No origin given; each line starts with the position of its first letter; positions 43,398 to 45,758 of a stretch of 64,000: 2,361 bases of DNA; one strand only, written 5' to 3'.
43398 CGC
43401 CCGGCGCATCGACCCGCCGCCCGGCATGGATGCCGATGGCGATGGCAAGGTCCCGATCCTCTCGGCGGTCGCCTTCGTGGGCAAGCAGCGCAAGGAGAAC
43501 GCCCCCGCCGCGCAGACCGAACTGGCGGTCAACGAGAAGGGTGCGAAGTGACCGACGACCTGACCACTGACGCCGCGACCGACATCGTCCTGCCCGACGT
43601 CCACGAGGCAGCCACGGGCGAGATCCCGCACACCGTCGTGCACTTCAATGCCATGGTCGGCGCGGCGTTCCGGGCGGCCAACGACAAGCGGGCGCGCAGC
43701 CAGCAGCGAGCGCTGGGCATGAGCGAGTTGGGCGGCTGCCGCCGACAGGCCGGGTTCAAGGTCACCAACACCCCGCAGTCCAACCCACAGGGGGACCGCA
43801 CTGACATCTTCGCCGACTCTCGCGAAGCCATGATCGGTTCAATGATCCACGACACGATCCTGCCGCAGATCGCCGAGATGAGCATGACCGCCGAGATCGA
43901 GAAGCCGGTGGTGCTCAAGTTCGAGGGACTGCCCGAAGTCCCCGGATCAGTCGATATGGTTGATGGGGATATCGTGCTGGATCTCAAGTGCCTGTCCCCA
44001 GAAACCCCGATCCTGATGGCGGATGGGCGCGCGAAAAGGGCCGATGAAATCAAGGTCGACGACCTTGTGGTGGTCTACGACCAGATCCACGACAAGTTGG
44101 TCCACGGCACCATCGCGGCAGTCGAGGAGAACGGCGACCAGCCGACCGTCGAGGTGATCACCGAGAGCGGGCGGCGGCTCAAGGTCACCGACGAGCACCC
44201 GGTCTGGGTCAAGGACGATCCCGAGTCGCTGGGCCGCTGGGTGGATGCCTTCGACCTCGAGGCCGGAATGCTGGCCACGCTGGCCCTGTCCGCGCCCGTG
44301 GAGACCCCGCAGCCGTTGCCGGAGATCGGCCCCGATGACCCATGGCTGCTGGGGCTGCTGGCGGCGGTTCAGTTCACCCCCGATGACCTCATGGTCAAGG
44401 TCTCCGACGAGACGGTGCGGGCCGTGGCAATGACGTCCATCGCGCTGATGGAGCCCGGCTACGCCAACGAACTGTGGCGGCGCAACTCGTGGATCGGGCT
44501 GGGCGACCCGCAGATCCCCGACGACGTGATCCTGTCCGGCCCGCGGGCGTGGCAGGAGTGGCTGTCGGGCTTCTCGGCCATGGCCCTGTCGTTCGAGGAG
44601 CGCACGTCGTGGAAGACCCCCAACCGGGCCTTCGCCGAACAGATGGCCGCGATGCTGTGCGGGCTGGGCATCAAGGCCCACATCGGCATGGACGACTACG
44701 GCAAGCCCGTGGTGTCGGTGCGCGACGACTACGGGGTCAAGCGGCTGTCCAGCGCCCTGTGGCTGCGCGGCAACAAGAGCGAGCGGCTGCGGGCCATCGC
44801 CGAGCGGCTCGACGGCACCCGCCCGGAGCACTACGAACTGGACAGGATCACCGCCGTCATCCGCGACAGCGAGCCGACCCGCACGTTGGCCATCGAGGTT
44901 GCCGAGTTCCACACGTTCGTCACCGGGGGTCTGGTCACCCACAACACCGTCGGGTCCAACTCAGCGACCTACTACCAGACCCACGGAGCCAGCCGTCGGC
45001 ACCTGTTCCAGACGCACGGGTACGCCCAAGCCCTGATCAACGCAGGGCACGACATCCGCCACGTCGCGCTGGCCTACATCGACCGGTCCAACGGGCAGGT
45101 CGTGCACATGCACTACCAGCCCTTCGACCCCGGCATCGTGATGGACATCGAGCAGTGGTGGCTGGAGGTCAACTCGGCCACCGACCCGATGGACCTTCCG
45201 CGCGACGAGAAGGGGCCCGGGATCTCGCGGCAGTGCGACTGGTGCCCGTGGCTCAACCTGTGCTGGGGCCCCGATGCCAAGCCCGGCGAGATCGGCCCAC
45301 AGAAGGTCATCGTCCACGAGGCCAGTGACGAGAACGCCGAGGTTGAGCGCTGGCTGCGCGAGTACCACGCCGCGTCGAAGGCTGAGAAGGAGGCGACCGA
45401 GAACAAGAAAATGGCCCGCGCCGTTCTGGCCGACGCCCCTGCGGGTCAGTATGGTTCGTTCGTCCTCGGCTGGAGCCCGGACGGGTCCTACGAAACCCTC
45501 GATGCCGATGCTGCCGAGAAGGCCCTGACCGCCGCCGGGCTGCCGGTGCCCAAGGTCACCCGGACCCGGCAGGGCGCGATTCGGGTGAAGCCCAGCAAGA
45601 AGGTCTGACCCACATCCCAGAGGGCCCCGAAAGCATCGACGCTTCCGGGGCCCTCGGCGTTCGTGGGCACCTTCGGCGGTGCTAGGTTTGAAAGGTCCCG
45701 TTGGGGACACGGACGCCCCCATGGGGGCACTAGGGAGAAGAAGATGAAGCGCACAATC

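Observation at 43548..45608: Intein inserted immediately after the catalytic lysine of a Cas4-like PD-(D/E)xK Fe-S nuclease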

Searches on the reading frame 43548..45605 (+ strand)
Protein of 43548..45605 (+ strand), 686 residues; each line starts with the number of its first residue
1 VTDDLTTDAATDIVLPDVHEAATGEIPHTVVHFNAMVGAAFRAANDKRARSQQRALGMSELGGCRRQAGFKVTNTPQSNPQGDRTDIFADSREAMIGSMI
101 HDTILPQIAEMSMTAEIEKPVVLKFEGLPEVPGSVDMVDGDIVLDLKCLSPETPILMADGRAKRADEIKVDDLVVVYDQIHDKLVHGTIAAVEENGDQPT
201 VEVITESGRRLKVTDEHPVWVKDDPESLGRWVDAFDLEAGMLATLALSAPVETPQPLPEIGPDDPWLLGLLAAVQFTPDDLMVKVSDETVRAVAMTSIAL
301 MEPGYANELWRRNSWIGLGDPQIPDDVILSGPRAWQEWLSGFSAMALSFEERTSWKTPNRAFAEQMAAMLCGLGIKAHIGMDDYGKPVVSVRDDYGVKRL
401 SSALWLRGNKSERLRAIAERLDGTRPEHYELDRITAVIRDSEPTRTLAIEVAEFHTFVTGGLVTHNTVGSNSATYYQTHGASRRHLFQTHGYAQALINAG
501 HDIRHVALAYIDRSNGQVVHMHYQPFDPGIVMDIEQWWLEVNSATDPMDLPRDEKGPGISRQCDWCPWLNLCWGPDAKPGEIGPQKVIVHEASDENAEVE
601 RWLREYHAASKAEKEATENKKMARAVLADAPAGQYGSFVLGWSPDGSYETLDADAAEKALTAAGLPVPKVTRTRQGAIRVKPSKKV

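Call 4: search_protein_families(library=pfam, max_evalue=1, proteins=[window:43548-45605:+])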
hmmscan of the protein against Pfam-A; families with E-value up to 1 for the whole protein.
seq(686 aa): 4 families
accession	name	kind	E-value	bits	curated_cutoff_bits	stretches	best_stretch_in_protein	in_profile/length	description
PF14890.11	Intein_splicing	-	1.4e-05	25.4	35.8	1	156-466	2-155/155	Intein splicing domain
PF01079.26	Hint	-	0.0083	16.2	29.7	1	147-225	12-92/213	Hint module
PF05203.21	Hom_end_hint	-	0.02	15.3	32.1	1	148-178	1-31/228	Hom_end-associated Hint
PF07336.16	ABATE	-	0.16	13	24.4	0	412-449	58-96/130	Putative stress-induced transcription regulator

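Call 9: find_homologous_proteins(query=window:43548-45605:+)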
Query seq(686 aa) (686 aa): 6 proteins with E <= 0.001 among 8000 candidates.
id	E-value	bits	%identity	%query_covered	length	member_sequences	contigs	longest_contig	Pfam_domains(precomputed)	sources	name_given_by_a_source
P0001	0.0e+0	1580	100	100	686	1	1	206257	PF14890.12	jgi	jgi:hypothetical protein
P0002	0.0e+0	1027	65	99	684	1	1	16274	-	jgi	jgi:hypothetical protein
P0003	0.0e+0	1017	66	99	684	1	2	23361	PF01079.26,PF14890.12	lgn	-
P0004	7.6e-283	958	62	99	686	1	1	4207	-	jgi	-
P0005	1.2e-252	859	57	96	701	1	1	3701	PF01079.26,PF14890.12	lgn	-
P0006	5.0e-141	490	73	19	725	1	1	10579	-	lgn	-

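Call 19: find_encoding_contigs(protein=P0001, flank=10000, max_places=3)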
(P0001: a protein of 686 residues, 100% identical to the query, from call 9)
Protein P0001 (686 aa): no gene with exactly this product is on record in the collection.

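Call 21: find_encoding_contigs(protein=P0006, flank=10000, max_places=3)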
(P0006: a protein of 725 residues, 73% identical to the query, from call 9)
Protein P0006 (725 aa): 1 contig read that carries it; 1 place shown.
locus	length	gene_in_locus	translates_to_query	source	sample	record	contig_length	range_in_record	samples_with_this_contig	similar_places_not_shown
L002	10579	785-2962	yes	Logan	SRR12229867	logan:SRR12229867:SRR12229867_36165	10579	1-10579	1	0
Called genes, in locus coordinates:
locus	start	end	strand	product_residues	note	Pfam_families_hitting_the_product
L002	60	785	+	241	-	-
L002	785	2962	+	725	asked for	-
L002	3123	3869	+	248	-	PF18780:HNH_repeat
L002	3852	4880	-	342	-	-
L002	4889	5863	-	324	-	-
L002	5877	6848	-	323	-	-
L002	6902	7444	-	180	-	-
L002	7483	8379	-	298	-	-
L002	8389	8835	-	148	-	-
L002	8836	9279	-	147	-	-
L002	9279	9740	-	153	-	-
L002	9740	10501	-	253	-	-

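Call 37: search_protein_families(library=ncbifam, max_evalue=0.1, proteins=[P0001])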
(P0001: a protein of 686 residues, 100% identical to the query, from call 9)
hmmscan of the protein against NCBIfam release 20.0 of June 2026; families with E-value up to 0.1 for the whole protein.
P0001 (686 aa): 4 families
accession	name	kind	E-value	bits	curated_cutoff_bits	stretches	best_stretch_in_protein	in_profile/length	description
TIGR01445.1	intein_Nterm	domain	1.5e-06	29.1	24.5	1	148-220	1-82/83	intein N-terminal splicing region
NF038162.1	RtcB_rel_intein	exception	6.7e-06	24.3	1150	1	139-223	86-173/961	intein-containing RtcB family protein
NF038136.1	rSAM_Rv_intein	exception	0.0046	15.9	700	1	148-175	76-103/574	intein-containing Rv2578c family radical SAM protein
NF007072.0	PRK09519.1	equivalog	0.014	13.8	1024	1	396-471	620-696/790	intein-containing recombinase RecA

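Call 41: find_encoding_contigs(protein=P0002, flank=10000, max_places=2)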
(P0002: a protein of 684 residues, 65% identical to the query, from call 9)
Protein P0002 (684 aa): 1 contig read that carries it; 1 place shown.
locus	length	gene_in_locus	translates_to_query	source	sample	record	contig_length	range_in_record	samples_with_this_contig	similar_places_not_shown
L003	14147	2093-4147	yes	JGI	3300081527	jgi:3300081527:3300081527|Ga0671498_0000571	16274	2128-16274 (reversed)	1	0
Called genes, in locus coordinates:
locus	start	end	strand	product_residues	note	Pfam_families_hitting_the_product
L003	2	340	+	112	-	?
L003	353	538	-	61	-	PF18930:DUF5679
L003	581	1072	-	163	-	PF07484:Collar (faint)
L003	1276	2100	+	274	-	-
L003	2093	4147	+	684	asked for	-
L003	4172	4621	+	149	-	-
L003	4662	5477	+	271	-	PF01555:N6_N4_Mtase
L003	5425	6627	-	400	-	-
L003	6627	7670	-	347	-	-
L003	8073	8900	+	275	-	PF02086:MethyltransfD12 (weak)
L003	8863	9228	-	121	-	PF14216:DUF4326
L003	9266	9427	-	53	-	-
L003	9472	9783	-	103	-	-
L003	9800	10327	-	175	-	-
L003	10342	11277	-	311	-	-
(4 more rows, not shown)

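Call 42: find_encoding_contigs(protein=P0003, flank=10000, max_places=2)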
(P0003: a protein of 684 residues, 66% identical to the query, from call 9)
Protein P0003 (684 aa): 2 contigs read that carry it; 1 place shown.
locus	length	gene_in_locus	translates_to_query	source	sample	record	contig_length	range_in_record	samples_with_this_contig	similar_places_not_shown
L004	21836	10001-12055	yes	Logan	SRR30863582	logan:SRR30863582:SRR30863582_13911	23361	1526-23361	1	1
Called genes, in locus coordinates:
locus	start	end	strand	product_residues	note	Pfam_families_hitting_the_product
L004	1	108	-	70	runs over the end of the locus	-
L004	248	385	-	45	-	-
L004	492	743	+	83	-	-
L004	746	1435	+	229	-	-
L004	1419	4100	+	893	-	PF01551:Peptidase_M23, PF01471:PG_binding_1 (faint), PF01510:Amidase_2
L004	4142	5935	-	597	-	PF13481:AAA_25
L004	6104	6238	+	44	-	PF04964:Flp_Fap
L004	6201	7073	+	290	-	PF02945:Endonuclease_7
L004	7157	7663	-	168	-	PF07484:Collar (faint)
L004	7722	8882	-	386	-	PF12323:HTH_OrfB_IS605 (weak), PF01385:OrfB_IS605, PF07282:Cas12f1-like_TNB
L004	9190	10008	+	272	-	-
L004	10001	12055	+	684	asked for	PF01079:Hint (weak), PF14890:Intein_splicing (weak)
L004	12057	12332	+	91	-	PF24043:DUF7352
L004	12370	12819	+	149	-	-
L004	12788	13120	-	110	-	PF14216:DUF4326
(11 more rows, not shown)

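Call 43: find_encoding_contigs(protein=P0004, flank=5000, max_places=2)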
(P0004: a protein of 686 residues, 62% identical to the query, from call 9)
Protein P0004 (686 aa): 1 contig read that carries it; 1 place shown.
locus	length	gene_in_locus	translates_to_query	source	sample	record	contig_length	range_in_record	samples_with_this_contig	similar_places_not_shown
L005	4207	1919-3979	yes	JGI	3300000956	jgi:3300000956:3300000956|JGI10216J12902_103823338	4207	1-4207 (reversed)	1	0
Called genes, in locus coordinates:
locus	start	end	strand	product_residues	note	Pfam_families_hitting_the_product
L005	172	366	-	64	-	PF18930:DUF5679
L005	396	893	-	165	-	PF07484:Collar (faint)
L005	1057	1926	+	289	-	-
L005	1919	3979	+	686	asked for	-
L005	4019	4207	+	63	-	?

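Call 44: find_encoding_contigs(protein=P0005, flank=5000, max_places=2)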
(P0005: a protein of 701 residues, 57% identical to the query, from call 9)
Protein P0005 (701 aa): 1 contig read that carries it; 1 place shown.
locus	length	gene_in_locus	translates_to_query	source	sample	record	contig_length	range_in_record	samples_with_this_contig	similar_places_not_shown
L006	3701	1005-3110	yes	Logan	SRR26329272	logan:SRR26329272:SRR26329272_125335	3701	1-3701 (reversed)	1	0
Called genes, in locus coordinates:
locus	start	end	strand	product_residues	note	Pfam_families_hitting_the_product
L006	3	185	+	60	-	?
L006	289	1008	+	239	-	-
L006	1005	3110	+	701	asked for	PF01079:Hint, PF14890:Intein_splicing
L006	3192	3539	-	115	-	-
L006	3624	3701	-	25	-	?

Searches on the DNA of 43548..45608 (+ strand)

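Call 6: search_dna_similar(query=window:43548-45608:+, collection=phages, mode=near, max_rows=30)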
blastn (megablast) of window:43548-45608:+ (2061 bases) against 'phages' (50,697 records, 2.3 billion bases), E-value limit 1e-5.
No match.
